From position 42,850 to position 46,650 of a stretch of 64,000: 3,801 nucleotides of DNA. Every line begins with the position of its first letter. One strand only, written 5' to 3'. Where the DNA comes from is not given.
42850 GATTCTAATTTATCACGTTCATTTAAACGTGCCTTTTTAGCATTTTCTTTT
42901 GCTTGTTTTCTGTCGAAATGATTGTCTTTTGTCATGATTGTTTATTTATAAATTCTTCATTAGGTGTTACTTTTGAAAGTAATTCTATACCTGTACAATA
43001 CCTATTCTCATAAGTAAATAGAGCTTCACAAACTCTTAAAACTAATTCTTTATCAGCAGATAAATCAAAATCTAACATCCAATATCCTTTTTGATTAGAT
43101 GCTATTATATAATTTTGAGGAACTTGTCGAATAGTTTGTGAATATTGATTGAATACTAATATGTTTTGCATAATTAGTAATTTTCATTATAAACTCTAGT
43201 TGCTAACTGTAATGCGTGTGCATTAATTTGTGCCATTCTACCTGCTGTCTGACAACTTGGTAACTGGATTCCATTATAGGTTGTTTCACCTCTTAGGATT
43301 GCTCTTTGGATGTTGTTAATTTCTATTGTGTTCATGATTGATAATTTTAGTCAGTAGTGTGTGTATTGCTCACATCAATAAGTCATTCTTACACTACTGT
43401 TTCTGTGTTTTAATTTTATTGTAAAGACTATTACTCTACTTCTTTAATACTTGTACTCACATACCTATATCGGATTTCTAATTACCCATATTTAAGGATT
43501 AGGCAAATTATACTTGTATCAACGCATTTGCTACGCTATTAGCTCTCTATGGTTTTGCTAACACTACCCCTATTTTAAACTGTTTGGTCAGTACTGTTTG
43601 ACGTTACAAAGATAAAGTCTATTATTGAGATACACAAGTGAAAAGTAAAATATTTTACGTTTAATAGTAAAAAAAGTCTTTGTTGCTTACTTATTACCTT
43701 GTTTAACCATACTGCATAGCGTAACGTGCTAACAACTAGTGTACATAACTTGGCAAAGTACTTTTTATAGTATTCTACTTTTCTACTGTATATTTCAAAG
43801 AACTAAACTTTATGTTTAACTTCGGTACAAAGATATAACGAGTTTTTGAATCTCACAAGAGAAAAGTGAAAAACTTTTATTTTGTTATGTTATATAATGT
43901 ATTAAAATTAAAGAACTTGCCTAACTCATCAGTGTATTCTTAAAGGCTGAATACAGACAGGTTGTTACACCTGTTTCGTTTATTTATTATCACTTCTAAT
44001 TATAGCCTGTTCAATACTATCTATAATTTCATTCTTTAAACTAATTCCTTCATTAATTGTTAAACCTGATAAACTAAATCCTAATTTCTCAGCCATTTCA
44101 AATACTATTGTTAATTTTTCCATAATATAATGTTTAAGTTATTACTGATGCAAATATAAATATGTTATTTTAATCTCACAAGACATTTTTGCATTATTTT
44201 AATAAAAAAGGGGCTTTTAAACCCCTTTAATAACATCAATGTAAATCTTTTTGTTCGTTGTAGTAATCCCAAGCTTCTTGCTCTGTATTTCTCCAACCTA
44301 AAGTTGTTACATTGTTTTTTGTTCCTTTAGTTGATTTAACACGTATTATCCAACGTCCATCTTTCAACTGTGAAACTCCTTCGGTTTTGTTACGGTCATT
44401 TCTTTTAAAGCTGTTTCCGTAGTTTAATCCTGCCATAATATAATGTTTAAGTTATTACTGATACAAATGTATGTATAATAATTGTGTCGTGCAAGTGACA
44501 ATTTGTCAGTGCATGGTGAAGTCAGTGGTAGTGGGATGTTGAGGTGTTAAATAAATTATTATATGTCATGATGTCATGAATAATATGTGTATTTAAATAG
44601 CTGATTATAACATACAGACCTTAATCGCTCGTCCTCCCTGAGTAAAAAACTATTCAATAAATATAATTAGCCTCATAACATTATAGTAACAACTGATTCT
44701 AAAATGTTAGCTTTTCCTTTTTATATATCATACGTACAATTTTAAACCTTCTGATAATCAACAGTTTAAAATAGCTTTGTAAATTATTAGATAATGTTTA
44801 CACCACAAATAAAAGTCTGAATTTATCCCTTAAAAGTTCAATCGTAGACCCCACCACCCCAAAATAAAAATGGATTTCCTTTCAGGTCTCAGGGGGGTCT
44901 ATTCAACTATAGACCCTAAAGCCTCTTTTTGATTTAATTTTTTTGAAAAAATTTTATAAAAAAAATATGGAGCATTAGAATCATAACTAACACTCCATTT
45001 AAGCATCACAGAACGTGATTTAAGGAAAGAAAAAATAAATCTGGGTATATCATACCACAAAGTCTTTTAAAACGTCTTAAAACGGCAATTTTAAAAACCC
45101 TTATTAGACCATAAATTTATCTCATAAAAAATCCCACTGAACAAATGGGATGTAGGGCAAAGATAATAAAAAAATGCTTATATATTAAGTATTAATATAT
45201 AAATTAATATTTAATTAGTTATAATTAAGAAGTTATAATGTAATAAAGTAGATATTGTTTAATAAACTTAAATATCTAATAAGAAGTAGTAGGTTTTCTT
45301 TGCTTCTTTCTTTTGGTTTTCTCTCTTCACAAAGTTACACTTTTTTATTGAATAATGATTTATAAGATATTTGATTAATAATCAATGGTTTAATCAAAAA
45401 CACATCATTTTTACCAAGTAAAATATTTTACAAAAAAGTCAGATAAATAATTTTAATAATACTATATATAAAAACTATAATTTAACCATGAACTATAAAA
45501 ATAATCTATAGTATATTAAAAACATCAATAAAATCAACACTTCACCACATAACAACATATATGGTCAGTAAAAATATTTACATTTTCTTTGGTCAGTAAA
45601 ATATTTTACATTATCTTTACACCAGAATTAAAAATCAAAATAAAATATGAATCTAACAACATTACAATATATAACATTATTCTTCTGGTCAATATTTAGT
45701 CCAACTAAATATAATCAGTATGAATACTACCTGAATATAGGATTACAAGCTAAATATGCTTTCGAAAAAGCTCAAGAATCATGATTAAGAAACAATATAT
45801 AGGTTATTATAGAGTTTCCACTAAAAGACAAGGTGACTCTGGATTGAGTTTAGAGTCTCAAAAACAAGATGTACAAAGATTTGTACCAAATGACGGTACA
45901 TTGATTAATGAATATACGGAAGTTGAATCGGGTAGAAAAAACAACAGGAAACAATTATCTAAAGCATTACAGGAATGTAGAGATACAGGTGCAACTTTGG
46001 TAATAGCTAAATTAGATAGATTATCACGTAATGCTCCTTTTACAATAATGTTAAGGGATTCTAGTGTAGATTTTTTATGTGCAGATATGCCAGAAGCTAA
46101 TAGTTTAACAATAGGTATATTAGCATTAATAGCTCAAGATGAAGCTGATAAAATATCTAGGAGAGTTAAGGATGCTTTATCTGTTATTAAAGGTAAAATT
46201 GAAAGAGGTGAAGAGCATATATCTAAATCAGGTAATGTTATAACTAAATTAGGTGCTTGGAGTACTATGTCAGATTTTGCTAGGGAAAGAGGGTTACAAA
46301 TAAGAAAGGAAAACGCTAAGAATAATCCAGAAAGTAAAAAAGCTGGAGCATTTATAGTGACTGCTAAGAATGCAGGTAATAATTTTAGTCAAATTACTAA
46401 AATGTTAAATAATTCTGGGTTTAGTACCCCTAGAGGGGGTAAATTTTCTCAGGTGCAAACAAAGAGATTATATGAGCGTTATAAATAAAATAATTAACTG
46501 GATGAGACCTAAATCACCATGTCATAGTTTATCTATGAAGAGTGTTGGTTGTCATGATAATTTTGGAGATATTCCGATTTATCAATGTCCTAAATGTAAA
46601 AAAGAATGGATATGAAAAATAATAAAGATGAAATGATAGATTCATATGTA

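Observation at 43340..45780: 2.4-kb ORF-poor region with iterated motifs and long inverted repeats next to a serine recombinase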

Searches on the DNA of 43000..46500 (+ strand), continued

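Call 73: search_with_rna_model(model_id=R1, sources=[L275, L276, L277, L278, L279, L280, L281, L282, L283, L284, L285, L286, L287, L288, L289, L290, L291, L028, L152, L153], max_evalue=0.1, show_alignments=4)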
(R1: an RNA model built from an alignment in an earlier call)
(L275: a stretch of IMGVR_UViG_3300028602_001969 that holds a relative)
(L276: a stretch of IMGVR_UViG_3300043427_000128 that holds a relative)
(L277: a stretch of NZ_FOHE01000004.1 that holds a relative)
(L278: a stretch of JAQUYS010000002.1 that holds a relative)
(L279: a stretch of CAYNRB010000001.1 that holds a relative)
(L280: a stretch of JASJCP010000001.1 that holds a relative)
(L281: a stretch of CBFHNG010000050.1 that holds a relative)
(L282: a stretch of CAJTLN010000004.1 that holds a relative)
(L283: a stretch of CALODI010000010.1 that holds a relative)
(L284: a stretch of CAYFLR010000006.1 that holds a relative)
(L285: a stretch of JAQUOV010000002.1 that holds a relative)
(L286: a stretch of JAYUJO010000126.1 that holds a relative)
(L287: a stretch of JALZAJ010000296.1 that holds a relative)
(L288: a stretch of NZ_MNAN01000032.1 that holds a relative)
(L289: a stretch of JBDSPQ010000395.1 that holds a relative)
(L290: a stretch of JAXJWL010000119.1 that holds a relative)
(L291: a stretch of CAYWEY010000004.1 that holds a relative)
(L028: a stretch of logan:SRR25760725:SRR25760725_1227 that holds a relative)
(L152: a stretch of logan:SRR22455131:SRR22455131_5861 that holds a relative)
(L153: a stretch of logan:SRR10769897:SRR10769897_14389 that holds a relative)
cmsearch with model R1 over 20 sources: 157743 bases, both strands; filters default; matches with E-value up to 0.1: 0.
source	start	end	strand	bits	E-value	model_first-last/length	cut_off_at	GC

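Call 103: build_rna_model(alignment_id=A5)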
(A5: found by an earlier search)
Model R2 built from alignment A5 (11 sequences, 123 columns); structure: stored with the alignment.
model positions 99; base pairs 16; branch points 1; effective number of sequences 2.77; information 0.59 bits per position. Calibrated on 0.2 Mb of random sequence (short: E-values are rough).
structure used (alignment columns):
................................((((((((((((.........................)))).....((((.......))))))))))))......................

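Call 104: search_with_rna_model(model_id=R2, sources=[window, L024, L025, L026, L027, L148, L149, L150, L151, L154, L153, L152, L028], max_evalue=1)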
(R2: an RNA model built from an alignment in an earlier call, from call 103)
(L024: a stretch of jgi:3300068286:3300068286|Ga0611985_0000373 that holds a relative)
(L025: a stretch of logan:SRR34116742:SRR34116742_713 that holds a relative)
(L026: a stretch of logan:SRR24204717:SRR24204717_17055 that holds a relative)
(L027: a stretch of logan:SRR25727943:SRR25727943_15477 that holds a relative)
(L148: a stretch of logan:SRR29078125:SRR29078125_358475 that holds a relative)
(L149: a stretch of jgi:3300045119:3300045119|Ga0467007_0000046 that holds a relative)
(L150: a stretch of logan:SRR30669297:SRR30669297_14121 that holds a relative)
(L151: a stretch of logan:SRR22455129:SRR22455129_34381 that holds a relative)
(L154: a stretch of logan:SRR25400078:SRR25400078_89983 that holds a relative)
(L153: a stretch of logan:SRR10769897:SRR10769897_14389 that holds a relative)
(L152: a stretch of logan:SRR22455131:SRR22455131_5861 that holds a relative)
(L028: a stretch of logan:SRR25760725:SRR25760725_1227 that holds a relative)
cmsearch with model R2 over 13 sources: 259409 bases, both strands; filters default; matches with E-value up to 1: 11.
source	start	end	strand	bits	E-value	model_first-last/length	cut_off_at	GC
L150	4891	4989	-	99.8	9.2e-22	1-99/99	no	0.31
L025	7698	7794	-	95.2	1.5e-20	1-99/99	no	0.35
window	43330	43430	-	90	3.4e-19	1-99/99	no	0.29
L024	7236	7332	-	87.1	1.9e-18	1-99/99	no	0.36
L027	7594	7694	-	84.5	8.8e-18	1-99/99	no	0.27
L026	1624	1724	-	83.2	1.9e-17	1-99/99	no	0.35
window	42707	42799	-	82.3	3.3e-17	1-99/99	no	0.24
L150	3716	3811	-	82.1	3.8e-17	1-99/99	no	0.28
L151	4218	4313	-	80.5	9.9e-17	1-99/99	no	0.26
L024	5232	5323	-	77.5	6.2e-16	1-99/99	no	0.26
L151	5733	5845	-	56.3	1.9e-10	1-99/99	no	0.3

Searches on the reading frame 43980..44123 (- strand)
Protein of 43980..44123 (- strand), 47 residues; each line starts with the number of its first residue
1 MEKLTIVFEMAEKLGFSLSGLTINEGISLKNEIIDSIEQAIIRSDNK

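Call 13: search_protein_families(library=pfam, proteins=[window:43980-44123:-], max_evalue=0.01)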
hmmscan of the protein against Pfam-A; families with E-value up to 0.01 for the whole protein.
window:43980-44123:- (47 aa): 0 families

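Call 14: search_protein_families(library=phrogs, proteins=[window:43980-44123:-], max_evalue=0.01)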
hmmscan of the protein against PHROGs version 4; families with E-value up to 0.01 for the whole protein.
window:43980-44123:- (47 aa): 1 family
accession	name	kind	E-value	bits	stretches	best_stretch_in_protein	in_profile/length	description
phrog_26637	-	unknown function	1.9e-20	73.6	1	1-47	1-47/47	-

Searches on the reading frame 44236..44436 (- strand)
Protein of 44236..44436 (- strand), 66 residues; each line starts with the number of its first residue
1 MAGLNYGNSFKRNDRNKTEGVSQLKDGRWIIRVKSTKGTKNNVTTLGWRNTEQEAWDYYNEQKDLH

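Call 13: search_protein_families(library=pfam, proteins=[window:44236-44436:-], max_evalue=0.01)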
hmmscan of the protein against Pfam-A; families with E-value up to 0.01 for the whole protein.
window:44236-44436:- (66 aa): 0 families

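Call 14: search_protein_families(library=phrogs, proteins=[window:44236-44436:-], max_evalue=0.01)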
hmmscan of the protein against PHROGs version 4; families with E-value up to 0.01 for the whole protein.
window:44236-44436:- (66 aa): 0 families

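Call 107: search_protein_families(library=pfam, proteins=[window:44236-44436:-], max_evalue=10)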
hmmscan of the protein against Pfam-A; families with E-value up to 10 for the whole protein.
window:44236-44436:- (66 aa): 1 family
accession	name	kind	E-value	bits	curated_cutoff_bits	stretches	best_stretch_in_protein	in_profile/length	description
PF11543.14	UN_NPL4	-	0.13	13.2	21.9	1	27-41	3-17/80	Nuclear pore localisation protein NPL4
